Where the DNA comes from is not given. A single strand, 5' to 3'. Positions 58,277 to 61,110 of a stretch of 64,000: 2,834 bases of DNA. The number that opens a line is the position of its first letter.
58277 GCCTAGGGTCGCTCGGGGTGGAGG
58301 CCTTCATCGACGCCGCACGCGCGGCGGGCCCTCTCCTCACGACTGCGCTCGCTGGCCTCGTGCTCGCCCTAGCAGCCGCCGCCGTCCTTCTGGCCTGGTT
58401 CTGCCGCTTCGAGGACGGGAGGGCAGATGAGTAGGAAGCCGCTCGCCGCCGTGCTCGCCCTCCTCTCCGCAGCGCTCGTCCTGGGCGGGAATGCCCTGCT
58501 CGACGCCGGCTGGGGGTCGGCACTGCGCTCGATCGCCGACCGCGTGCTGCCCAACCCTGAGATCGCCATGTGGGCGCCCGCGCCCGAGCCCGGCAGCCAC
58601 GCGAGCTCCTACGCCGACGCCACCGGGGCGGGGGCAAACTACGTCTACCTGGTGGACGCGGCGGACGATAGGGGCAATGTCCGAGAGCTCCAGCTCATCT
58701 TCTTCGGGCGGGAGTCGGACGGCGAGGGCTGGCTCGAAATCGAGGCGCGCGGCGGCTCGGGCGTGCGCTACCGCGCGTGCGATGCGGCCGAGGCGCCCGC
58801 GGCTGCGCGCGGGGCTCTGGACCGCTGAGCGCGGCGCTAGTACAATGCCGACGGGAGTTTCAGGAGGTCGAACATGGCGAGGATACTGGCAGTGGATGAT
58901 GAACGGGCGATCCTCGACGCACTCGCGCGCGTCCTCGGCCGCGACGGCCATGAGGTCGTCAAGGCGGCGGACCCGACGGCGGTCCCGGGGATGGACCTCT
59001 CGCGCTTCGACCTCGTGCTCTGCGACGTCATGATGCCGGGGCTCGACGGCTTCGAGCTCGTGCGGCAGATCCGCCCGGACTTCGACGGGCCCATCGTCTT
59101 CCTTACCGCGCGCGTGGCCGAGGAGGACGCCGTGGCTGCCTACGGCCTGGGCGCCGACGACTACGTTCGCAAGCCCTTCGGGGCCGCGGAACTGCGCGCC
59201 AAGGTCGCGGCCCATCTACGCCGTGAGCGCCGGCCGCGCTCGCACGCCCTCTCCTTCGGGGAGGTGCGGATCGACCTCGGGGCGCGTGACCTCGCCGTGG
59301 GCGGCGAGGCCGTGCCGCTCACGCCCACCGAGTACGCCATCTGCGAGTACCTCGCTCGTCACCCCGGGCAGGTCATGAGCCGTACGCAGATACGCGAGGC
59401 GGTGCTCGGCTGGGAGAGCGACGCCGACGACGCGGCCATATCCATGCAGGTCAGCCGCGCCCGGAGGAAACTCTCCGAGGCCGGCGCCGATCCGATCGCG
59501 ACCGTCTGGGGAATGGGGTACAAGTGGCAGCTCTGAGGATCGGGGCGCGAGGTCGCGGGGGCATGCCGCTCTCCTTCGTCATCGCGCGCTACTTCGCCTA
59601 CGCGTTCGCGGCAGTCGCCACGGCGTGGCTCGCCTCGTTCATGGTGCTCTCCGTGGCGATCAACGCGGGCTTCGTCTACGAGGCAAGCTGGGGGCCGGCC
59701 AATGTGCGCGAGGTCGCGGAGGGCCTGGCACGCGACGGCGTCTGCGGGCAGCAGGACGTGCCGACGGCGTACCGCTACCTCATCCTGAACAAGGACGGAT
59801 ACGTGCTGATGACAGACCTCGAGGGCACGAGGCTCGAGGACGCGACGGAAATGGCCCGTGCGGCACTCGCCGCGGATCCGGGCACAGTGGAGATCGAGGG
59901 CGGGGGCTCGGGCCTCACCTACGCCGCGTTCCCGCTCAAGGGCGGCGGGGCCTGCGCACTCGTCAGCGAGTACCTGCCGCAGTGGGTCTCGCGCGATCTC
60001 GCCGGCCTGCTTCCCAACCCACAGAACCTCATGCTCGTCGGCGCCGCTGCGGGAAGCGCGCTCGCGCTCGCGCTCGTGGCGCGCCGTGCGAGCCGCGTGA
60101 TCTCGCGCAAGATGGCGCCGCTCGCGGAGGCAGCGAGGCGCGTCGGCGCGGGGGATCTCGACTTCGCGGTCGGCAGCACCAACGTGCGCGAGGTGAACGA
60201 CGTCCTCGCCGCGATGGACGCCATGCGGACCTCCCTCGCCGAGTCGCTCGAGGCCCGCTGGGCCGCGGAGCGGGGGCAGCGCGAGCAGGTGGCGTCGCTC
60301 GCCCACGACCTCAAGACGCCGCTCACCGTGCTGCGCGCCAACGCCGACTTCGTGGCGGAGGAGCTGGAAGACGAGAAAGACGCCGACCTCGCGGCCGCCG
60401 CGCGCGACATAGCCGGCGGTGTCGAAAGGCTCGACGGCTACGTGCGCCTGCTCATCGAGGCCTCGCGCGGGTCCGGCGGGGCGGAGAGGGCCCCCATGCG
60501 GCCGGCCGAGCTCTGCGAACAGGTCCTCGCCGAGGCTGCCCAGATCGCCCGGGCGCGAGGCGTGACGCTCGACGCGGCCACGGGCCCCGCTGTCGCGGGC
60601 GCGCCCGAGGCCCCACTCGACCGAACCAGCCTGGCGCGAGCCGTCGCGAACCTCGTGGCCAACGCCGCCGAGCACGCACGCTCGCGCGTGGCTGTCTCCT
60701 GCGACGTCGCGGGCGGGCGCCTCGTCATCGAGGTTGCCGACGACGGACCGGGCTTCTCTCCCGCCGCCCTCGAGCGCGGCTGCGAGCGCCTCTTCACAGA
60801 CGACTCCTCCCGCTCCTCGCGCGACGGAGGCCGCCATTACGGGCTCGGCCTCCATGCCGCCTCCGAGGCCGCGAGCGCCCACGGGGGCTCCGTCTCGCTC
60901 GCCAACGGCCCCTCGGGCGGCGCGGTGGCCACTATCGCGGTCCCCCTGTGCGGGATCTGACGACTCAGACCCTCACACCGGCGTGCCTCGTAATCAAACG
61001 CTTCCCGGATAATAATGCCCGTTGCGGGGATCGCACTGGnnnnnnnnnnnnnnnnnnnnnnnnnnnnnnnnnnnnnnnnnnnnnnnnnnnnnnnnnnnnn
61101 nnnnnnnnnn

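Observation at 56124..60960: High-GC (about 72%) island: orphan LanFEG-type lantibiotic-immunity ABC transporter with its own two-component system and no biosynthesis genes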

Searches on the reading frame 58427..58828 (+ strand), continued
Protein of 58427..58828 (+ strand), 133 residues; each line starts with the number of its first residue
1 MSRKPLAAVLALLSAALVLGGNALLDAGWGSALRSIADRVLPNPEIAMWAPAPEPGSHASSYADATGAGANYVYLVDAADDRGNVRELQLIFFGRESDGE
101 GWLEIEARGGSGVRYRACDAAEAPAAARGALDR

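Call 86: fold_search(model_id=the predicted structure, library=pdb)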
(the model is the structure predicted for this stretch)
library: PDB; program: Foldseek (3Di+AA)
matches with E <= 10: 438; with E <= 0.001: 0
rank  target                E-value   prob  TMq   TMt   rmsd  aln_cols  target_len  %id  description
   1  3npp_A                2.2e-03  1.00  0.48  0.69   3.5        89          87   12  Crystal structure of a Pfam DUF1093 family protein (BSU39620) from Bacillus subtilis at 2.15 A resolution (released 2010-07-28)
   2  2k5w_MODEL_1_A        6.8e-02  0.99  0.42  0.50   4.7       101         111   11  Solution NMR Structure of Putative Lipoprotein from Bacillus cereus Ordered Locus BC_2438. Northeast Structura (released 2008-08-26)
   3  7wcg_MODEL_1_A        9.1e-02  0.72  0.32  0.34   5.4        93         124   16  Single-Stranded DNA binding protein of Sulfolobus Solfataricus structure at high-temperature (released 2022-06-08)
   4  2k5q_MODEL_1_A        2.0e-01  0.93  0.45  0.54   4.1        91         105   15  NMR Solution structure of membrane associated protein from Bacillus cereus: Northeast Structural Genomics Cons (released 2008-08-26)
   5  4gs3                  3.2e-01  0.77  0.37  0.50   4.1        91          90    9  Dimeric structure of the N-terminal domain of PriB protein from Thermoanaerobacter tencongensis solved ab initio (released 2012-09-19)
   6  7r4w                  3.6e-01  0.30  0.29  0.36   7.2       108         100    8  Single stranded DNA binding protein SSB M5 from Fervidobacterium gondwanense (released 2023-08-23)
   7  6bhx_A                4.8e-01  0.23  0.28  0.35   8.5        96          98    7  B. subtilis SsbA with DNA (released 2018-12-19)
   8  3eiv_D                6.8e-01  0.44  0.34  0.42   4.7        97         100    8  Crystal Structure of Single-stranded DNA-binding protein from Streptomyces coelicolor (released 2009-09-08)
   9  4dam_G                6.8e-01  0.28  0.32  0.40   5.5       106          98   10  Crystal structure of small single-stranded DNA-binding protein from Streptomyces coelicolor (released 2013-01-16)
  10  6bhx_C                8.5e-01  0.38  0.34  0.42   4.9       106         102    5  B. subtilis SsbA with DNA (released 2018-12-19)
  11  3i0y_D                8.5e-01  0.05  0.13  0.13  12.5        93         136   12  Crystal structure of a putative polyketide cyclase (xcc0381) from xanthomonas campestris pv. campestris at 1.50 A reso (released 2009-07-21)
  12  4dam_L                9.6e-01  0.21  0.32  0.39   5.9       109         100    9  Crystal structure of small single-stranded DNA-binding protein from Streptomyces coelicolor (released 2013-01-16)
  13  3jco_K                9.6e-01  0.07  0.14  0.07  14.9        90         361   13  Structure of yeast 26S proteasome in M1 state derived from Titan dataset (released 2016-06-15)
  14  3rd4_D                1.0e+00  0.13  0.26  0.37   7.7        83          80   14  Crystal structure of PROPEN_03304 from Proteus penneri ATCC 35198 Northeast Structural Genomics Consortium target id P (released 2011-05-25)
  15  6epc_K                1.1e+00  0.21  0.28  0.12  10.4       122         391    8  Ground state 26S proteasome (GS2) (released 2018-02-07)
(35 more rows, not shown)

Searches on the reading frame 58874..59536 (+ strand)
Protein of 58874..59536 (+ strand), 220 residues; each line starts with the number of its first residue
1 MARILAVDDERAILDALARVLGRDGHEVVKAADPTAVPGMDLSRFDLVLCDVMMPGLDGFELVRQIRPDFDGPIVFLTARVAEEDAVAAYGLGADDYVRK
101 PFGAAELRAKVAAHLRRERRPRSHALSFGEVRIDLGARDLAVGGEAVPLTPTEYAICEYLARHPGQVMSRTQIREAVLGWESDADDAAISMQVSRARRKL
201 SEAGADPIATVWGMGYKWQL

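Call 5: search_protein_families(library=ncbifam, proteins=[window:58874-59536:+], max_evalue=0.001)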
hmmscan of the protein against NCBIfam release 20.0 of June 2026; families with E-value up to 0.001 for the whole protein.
window:58874-59536:+ (220 aa): 92 families (the best 25 are shown)
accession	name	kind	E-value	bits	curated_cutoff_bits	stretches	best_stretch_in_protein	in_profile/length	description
NF040689.1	MtrAB_MtrA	equivalog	5.7e-49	166.4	300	1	4-217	1-217/219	MtrAB system response regulator MtrA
NF053854.1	RespRegPhoBBctds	equivalog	1.8e-45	155.1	270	1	4-218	1-224/225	two-component system response regulator PhoB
TIGR02154.1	PhoB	equivalog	4.9e-45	153.6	296.2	1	2-218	3-225/226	phosphate regulon transcriptional regulator PhoB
NF041733.1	resp_reg_CseB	equivalog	8.5e-43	146.3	350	1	3-218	2-226/228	two-component system response regulator CseB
NF007005.1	PRK09468.1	equivalog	6.5e-42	143.6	331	1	2-217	4-230/237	osmolarity response regulator transcription factor OmpR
NF045944.1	ResRegRpaBCyano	equivalog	1.3e-41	142.5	330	1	5-219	1-228/229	response regulator transcription factor RpaB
NF040534.1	resp_reg_YycF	equivalog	3.7e-41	140.9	340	1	3-216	2-225/231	response regulator YycF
NF033120.0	vanR_FM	exception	4.1e-41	141.1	460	1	4-218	6-229/231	vancomycin resistance response regulator transcription factor, VanR-F/VanR-M family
NF008296.0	PRK11083.1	equivalog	2.9e-40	138.1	273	1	2-218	4-225/228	two-component system response regulator CreB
NF033117.2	vanR_ACDEGLN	exception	1.1e-39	136.3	350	1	4-217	1-224/226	VanR-ABDEGLN family response regulator transcription factor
NF041734.1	resp_reg_RppA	equivalog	5e-38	130.7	250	1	3-219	2-228/229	two-component system response regulator RppA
TIGR01387.1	cztR_silR_copR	subfamily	1.5e-36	126.1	279.2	1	4-217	1-217/218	heavy metal response regulator transcription factor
NF008199.0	PRK10955.1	equivalog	1.3e-35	123.4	341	1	1-216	1-226/232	envelope stress response regulator transcription factor CpxR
NF045991.1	RespRegCtrARhodob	equivalog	3.5e-34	118.5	350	1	3-216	2-219/224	response regulator transcription factor CtrA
NF007663.1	PRK10336.1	equivalog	1.5e-33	116.4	345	1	3-217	2-215/219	quorum sensing response regulator transcription factor QseB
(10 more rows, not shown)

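Call 6: search_protein_families(library=pfam, proteins=[window:58874-59536:+], max_evalue=0.01)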
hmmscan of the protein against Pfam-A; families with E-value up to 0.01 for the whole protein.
window:58874-59536:+ (220 aa): 2 families
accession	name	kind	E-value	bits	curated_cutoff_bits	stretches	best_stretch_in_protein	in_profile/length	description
PF00072.30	Response_reg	-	3.4e-25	88.8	30.2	1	4-111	1-110/111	Response regulator receiver domain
PF00486.34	Trans_reg_C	-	1e-21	77.2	26.2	1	144-217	1-76/77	Transcriptional regulatory protein, C terminal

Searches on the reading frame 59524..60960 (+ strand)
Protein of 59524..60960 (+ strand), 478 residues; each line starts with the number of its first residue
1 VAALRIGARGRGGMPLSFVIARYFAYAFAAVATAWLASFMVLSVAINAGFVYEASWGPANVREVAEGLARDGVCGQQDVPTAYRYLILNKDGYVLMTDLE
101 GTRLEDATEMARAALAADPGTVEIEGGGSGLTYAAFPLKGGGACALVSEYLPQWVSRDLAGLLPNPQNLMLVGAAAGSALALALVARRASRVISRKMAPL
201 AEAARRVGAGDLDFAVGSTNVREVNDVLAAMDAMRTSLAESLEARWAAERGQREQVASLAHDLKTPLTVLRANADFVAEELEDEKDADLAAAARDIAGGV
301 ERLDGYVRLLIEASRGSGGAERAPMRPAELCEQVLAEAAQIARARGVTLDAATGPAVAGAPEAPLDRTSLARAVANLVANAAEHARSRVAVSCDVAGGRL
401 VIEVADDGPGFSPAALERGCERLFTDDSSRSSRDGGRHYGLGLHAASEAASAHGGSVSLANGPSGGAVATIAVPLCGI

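Call 5: search_protein_families(library=ncbifam, proteins=[window:59524-60960:+], max_evalue=0.001)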
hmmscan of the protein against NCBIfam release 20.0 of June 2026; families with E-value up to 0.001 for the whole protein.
window:59524-60960:+ (478 aa): 54 families (the best 25 are shown)
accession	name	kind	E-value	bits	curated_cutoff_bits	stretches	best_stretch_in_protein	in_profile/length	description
NF008312.0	PRK11100.1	equivalog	1.4e-28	99.9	356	1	175-474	188-473/477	two-component system sensor histidine kinase CreC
NF040691.1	MtrAB_MtrB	equivalog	1.8e-28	99.8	450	1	178-474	194-491/507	MtrAB system histidine kinase MtrB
NF007898.0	PRK10604.1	equivalog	1e-25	90.8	478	1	182-475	149-423/433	two-component system sensor histidine kinase RstB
NF012163.2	BaeS_SmeS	equivalog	4.1e-24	85.3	500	1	177-473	172-456/457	sensor histidine kinase efflux regulator BaeS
NF007004.0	PRK09467.1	equivalog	3.7e-23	82.1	415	1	190-475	177-436/440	two-component system sensor histidine kinase EnvZ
NF007007.0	PRK09470.1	equivalog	2.2e-22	79.6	486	1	162-475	166-459/463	envelope stress sensor histidine kinase CpxA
TIGR02966.1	phoR_proteo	equivalog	7.7e-22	77.7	334.2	1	249-460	111-320/333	phosphate regulon sensor histidine kinase PhoR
NF033792.0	ActS_PrrB_HisK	equivalog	1.5e-21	76.8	350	1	256-473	206-417/423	ActS/PrrB/RegB family redox-sensitive histidine kinase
TIGR01386.1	cztS_silS_copS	subfamily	7.3e-19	68.1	292.55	1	170-463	165-446/457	heavy metal sensor histidine kinase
NF041732.1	hist_kin_CseC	equivalog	1.1e-18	67.6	700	1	123-464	91-397/424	two-component system sensor histidine kinase CseC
NF045988.1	HisKinRegBRhodob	equivalog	1.6e-18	66.3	570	1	255-463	215-420/462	sensor histidine kinase RegB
NF007837.0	PRK10549.1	equivalog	1.2e-17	63.8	603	1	179-475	174-458/466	envelope stress sensor histidine kinase BaeS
NF046044.1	PnpS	equivalog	1.1e-16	60.8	400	1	248-473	166-389/390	two-component system histidine kinase PnpS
NF041831.1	NO_HK_NahK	exception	3.4e-16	58.4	1500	1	239-476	478-712/854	hybrid sensor histidine kinase/response regulator NahK/ErcS'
NF045900.1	HisKinCpxALeg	equivalog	5e-16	58.5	800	1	190-474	173-450/451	two-component system sensor histidine kinase CpxA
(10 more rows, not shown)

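Call 6: search_protein_families(library=pfam, proteins=[window:59524-60960:+], max_evalue=0.01)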
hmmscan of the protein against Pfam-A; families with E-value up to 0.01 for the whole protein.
window:59524-60960:+ (478 aa): 5 families
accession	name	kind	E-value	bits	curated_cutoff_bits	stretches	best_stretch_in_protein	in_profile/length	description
PF02518.31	HATPase_c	-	2.8e-18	66.8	26.4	1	366-475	2-109/111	Histidine kinase-, DNA gyrase B-, and HSP90-like ATPase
PF00512.31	HisKA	-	3.9e-08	33.7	26.9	1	252-316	2-63/66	His Kinase A (phospho-acceptor) domain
PF13589.12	HATPase_c_3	-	1.5e-07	32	25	1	369-453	2-87/137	Histidine kinase-, DNA gyrase B-, and HSP90-like ATPase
PF13581.12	HATPase_c_2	-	8.5e-07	29.5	27.4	1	336-444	3-103/127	Histidine kinase-like ATPase domain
PF00672.30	HAMP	-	0.00054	20.7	25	1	190-239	3-52/53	HAMP domain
